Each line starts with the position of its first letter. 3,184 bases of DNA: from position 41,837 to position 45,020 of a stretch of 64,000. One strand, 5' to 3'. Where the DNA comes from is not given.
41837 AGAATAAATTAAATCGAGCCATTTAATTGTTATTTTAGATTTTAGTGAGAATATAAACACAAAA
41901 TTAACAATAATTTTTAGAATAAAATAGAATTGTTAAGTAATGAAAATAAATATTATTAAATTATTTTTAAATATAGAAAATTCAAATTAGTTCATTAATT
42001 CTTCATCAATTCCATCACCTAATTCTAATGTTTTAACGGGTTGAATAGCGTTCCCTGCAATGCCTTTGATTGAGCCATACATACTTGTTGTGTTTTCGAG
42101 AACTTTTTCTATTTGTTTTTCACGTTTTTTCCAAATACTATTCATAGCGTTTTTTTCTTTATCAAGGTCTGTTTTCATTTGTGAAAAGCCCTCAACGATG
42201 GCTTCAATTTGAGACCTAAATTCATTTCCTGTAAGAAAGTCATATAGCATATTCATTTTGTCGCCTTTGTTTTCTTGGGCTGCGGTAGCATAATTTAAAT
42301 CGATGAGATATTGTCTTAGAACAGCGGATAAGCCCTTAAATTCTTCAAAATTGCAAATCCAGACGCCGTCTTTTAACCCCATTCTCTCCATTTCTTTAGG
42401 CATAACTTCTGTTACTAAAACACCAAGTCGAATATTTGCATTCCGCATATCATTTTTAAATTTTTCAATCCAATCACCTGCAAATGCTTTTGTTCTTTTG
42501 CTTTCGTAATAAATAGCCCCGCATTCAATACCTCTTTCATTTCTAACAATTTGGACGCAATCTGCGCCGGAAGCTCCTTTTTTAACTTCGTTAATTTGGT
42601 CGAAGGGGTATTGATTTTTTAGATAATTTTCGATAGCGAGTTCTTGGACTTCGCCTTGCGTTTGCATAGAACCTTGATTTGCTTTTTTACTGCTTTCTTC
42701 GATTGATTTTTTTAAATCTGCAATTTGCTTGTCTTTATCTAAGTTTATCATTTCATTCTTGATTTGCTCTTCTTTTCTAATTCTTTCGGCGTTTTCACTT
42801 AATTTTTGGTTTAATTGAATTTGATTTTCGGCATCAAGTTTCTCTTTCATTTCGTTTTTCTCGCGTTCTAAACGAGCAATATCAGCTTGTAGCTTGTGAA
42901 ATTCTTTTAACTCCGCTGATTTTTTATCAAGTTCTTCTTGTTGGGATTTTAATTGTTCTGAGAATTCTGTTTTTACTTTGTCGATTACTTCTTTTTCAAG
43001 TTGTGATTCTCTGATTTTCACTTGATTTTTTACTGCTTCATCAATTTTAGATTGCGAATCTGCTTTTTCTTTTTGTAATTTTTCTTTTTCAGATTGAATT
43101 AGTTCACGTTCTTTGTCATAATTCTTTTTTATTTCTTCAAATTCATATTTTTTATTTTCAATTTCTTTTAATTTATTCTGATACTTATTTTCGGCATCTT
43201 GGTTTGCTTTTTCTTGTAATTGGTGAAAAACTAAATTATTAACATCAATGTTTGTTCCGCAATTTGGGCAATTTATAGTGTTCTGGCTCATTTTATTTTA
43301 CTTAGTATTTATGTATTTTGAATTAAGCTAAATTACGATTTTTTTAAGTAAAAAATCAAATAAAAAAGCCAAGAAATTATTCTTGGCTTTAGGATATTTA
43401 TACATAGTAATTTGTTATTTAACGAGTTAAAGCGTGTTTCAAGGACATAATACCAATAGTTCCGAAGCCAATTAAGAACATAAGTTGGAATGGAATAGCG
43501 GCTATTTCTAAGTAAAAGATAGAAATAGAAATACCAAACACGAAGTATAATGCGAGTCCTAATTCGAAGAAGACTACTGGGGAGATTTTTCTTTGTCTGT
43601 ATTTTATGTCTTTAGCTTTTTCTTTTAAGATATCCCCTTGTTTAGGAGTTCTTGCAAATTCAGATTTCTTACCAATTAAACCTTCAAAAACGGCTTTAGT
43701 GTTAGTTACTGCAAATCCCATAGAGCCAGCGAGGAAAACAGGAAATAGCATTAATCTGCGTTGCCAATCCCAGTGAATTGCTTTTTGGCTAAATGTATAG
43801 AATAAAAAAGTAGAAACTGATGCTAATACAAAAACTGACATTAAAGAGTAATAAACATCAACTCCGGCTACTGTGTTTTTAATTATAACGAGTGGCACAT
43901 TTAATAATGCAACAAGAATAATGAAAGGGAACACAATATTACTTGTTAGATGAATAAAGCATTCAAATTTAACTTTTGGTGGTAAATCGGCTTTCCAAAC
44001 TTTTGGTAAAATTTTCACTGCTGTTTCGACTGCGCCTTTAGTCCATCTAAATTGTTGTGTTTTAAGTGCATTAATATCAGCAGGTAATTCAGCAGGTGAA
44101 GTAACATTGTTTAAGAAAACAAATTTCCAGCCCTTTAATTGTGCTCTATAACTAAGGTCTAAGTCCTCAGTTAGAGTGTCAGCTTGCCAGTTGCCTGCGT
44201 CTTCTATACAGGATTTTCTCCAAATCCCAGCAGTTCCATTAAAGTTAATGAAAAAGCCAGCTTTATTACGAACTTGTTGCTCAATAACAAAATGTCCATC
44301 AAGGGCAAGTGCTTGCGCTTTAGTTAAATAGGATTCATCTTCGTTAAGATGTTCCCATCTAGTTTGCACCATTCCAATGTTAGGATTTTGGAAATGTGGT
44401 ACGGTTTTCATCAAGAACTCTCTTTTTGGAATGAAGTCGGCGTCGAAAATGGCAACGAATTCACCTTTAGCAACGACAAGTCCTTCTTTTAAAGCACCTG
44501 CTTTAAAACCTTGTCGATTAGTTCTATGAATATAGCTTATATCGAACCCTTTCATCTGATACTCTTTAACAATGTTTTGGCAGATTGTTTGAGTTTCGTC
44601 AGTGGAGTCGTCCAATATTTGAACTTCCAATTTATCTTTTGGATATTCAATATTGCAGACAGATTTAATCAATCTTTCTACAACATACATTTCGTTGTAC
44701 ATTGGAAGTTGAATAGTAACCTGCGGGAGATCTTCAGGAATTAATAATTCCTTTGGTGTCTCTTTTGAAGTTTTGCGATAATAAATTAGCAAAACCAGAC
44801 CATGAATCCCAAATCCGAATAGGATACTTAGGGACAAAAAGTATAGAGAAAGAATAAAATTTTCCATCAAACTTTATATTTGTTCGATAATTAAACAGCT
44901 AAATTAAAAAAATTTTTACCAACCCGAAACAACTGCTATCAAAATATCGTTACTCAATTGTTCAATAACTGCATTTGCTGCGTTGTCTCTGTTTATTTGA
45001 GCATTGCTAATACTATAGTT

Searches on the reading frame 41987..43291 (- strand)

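Call 44: search_protein_families(library=pfam, proteins=[window:41987-43291:-], max_evalue=0.00001)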
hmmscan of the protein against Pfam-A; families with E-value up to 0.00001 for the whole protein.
window:41987-43291:- (434 aa): 1 family
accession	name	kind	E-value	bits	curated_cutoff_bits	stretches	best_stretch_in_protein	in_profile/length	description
PF09903.14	DUF2130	-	2.3e-75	253.6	26.7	1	184-424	6-252/255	Uncharacterized protein conserved in bacteria (DUF2130)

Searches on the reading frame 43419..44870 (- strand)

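Call 44: search_protein_families(library=pfam, proteins=[window:43419-44870:-], max_evalue=0.00001)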
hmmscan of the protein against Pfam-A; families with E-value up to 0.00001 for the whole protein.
window:43419-44870:- (483 aa): 4 families
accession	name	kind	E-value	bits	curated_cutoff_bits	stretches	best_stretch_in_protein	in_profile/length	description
PF13641.12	Glyco_tranf_2_3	-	2.2e-27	97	27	1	49-279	1-230/230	Glycosyltransferase like family 2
PF00535.33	Glycos_transf_2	-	5.4e-22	78.9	23.3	1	54-208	3-153/168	Glycosyl transferase family 2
PF13632.12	Glyco_trans_2_3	-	2.4e-17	63.8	27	1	139-329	2-172/198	Glycosyl transferase family group 2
PF13506.12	Glyco_transf_21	-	1.2e-07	31.8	21.7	1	123-278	18-174/174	Glycosyl transferase family 21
